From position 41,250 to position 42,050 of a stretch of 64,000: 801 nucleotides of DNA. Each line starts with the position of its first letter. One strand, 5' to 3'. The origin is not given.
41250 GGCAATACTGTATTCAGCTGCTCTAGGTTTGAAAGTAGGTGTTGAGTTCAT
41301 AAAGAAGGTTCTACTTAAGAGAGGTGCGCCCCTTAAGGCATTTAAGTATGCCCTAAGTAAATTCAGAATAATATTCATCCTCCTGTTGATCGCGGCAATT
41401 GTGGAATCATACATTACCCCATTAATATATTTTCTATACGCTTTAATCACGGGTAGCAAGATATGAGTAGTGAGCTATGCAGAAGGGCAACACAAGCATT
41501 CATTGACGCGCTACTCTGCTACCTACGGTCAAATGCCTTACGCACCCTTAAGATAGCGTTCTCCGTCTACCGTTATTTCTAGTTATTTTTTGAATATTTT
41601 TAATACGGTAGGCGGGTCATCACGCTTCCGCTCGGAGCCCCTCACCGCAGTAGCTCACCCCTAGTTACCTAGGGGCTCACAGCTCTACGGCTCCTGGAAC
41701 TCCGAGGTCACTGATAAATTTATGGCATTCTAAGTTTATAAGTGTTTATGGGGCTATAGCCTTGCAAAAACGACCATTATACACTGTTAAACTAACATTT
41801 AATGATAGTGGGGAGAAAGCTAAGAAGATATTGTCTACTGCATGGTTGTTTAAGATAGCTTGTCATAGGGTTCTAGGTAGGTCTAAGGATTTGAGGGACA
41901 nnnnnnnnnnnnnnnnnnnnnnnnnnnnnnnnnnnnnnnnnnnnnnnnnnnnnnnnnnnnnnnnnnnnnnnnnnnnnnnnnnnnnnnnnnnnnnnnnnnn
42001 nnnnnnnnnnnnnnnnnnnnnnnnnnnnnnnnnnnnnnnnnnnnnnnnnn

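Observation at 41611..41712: GC-rich, palindrome-dense ~100-nt block between two TATA-like boxes, 5' of the TnpB-like ORF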

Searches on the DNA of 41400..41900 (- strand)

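Call 5: search_rna_families(source=window, start=41400, end=41900, threshold=evalue, max_evalue=10, show_alignments=3)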
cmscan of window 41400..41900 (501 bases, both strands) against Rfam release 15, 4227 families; matches with E-value up to 10: 6.
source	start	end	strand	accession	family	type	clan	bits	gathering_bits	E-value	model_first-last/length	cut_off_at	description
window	41552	41628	+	RF04109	mir-1305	Gene; miRNA;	-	15.2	63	5.9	1-83/83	no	mir-1305 microRNA precursor family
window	41606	41665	-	RF01149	sR10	Gene; snRNA; snoRNA; CD-box;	-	14.9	45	0.25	1-54/54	no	Small nucleolar RNA sR10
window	41501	41548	-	RF01382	HIV-1_SL4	Cis-reg;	-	14.2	31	4.6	1-20/20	no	HIV-1 stem-loop 4 packaging signal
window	41472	41511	-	RF01194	sn2903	Gene; snRNA; snoRNA; CD-box;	CL00066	13.2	50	6.4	1-91/91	no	Small nucleolar RNA sn2903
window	41827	41900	-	RF00294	snoTBR17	Gene; snRNA; snoRNA; CD-box;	-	12.2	40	2.9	35-119/119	5'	Small nucleolar RNA TBR17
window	41829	41885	-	RF02211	ZFAT-AS1_1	Gene; lncRNA;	-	11.9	80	6.5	1-79/79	no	ZFAT antisense RNA 1 conserved region 1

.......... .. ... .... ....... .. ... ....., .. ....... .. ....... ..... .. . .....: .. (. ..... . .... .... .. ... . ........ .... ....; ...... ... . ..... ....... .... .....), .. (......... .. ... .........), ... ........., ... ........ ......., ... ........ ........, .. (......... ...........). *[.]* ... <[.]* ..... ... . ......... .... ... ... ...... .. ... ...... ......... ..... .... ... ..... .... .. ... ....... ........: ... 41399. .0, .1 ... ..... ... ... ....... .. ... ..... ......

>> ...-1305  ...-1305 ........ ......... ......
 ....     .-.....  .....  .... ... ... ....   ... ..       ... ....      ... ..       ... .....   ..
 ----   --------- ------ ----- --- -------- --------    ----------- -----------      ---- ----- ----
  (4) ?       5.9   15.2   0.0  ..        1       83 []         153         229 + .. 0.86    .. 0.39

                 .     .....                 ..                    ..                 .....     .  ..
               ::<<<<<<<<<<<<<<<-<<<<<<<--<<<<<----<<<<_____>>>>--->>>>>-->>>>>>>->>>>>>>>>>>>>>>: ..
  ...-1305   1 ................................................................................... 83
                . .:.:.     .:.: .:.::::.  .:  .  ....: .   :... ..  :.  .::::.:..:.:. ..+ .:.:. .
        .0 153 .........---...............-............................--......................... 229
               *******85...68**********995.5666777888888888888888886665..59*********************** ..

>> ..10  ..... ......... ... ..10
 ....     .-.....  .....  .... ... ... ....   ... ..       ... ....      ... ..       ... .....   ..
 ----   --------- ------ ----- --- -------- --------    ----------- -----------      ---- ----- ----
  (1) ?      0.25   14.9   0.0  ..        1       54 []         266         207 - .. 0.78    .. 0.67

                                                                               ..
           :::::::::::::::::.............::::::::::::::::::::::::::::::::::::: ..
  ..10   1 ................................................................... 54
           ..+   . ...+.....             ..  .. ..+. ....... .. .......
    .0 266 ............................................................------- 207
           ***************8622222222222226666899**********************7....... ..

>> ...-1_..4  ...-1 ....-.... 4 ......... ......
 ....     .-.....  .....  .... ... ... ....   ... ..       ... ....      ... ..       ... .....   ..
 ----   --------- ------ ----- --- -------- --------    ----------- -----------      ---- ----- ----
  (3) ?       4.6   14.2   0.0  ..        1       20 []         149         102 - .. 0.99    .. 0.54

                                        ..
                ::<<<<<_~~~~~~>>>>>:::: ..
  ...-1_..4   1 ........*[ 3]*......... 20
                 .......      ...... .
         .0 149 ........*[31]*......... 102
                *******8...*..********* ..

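Call 51: build_rna_model(alignment_id=A2, structure=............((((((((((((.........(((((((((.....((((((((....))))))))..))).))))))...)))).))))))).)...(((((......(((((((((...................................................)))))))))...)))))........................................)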
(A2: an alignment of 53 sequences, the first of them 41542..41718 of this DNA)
Model R1 built from alignment A2 (53 sequences, 227 columns); structure: as given.
model positions 152; base pairs 35; branch points 1; effective number of sequences 7.41; information 0.59 bits per position. Calibrated on 0.2 Mb of random sequence (short: E-values are rough).
structure used (alignment columns):
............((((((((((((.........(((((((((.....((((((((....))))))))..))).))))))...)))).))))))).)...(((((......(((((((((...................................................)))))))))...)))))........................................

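Call 52: search_with_rna_model(model_id=R1, source=window, max_evalue=1, show_alignments=1)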
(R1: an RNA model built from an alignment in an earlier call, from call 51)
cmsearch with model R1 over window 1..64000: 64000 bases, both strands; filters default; matches with E-value up to 1: 1.
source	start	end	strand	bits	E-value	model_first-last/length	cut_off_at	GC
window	41542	41718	-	118.3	2.4e-30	1-152/152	no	0.5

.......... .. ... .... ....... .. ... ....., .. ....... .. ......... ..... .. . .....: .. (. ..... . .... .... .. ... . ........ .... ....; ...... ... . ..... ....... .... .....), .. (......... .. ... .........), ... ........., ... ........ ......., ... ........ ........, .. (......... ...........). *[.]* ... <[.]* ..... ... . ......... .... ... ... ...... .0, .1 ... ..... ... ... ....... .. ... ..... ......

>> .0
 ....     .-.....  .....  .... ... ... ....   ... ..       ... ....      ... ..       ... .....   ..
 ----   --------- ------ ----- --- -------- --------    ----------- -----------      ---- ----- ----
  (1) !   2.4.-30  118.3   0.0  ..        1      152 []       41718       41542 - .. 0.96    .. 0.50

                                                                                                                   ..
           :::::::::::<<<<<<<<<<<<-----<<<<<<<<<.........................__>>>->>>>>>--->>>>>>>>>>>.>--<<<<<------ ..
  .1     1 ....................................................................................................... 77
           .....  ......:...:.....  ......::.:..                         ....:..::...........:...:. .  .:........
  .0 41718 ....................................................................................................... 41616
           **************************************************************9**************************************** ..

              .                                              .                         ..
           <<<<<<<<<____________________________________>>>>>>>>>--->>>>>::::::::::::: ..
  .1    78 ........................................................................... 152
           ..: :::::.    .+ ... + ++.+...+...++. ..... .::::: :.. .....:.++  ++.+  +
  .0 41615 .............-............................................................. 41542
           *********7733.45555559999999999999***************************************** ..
